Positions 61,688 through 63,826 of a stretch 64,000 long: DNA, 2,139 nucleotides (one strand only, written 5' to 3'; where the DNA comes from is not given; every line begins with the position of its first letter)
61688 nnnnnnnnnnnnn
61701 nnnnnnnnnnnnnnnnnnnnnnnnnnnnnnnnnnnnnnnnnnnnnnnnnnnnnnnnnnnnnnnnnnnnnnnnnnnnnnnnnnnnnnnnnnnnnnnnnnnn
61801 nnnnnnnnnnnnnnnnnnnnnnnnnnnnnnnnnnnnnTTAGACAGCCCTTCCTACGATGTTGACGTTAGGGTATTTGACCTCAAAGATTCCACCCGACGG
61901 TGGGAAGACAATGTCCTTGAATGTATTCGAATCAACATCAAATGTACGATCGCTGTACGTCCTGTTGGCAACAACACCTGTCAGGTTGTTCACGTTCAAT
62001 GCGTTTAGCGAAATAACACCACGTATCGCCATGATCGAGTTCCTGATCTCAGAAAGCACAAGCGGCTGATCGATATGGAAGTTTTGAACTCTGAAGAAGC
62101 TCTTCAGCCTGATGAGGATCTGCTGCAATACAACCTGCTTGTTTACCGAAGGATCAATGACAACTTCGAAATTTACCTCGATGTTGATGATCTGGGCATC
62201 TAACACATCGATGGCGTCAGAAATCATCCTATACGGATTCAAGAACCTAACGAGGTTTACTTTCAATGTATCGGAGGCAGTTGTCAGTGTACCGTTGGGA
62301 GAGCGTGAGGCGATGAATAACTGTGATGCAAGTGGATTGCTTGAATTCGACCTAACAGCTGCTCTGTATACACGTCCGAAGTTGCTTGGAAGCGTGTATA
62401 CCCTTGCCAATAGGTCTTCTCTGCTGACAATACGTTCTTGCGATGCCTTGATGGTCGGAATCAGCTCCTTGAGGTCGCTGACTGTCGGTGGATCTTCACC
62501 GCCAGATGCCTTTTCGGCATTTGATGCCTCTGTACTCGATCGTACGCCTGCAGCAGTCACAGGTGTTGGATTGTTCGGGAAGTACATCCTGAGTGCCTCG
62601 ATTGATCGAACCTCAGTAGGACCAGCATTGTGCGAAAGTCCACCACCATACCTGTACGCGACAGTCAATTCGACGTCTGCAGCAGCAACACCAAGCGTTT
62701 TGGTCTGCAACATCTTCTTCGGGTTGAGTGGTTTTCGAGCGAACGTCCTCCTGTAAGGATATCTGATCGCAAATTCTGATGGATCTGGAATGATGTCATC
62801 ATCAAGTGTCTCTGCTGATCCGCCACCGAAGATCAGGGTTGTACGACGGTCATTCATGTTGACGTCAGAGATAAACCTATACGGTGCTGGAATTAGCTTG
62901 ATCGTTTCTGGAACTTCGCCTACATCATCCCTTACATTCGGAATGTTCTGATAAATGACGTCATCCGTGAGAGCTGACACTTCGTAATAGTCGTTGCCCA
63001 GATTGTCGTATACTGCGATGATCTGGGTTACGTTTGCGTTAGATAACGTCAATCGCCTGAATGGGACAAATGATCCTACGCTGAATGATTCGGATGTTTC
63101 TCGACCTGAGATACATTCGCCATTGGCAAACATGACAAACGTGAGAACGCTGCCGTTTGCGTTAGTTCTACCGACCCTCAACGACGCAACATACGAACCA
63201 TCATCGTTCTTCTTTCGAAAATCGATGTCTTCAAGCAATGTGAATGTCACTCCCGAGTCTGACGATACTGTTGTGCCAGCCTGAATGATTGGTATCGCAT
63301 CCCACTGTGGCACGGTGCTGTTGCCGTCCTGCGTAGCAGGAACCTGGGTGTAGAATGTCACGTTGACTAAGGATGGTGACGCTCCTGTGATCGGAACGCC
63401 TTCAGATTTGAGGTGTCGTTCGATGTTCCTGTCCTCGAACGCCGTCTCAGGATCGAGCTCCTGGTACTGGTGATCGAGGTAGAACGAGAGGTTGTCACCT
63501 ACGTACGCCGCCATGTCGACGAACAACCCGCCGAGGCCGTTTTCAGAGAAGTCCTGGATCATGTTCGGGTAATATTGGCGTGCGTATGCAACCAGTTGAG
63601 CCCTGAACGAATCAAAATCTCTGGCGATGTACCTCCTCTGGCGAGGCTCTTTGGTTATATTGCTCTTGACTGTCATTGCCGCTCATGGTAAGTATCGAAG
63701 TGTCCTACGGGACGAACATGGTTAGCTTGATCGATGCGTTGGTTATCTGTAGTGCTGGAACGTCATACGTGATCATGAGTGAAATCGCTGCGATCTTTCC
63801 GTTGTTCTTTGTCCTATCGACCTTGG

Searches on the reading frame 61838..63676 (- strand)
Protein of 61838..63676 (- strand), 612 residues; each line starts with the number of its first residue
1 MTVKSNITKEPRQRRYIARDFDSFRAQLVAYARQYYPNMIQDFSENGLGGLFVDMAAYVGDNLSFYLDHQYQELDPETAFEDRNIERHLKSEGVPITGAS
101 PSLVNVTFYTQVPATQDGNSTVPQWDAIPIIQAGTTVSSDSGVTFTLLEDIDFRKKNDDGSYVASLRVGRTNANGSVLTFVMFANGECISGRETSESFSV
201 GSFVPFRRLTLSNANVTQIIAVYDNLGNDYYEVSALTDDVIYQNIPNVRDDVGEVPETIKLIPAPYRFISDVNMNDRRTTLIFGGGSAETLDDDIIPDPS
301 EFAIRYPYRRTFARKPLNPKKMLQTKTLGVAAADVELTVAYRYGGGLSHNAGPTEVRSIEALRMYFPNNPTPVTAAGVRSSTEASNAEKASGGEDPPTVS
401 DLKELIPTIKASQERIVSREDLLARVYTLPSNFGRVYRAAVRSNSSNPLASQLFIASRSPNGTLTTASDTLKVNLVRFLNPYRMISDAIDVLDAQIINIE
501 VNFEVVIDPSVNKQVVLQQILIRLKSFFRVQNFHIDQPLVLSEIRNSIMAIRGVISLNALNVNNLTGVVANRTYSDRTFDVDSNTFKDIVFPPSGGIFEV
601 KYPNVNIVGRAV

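Call 11: search_protein_families(library=pfam, proteins=[window:61838-63676:-], max_evalue=0.01)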
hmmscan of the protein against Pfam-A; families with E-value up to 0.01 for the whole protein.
window:61838-63676:- (612 aa): 0 families

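Call 12: search_protein_families(library=phrogs, proteins=[window:61838-63676:-], max_evalue=0.001)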
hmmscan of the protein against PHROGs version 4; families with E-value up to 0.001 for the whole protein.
window:61838-63676:- (612 aa): 3 families
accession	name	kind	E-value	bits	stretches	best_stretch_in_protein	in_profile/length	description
phrog_6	-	tail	9.3e-19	68.5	2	16-153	67-186/548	baseplate wedge subunit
phrog_219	-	tail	2e-13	50.8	1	382-530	279-427/598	baseplate wedge subunit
phrog_10646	-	tail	2.8e-05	23.2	1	17-73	29-85/1142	baseplate wedge subunit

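Call 72: find_encoding_contigs(protein=window:61838-63676:-, flank=10000, max_places=2)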
Protein window:61838-63676:- (612 aa): no gene with exactly this product is on record in the collection.
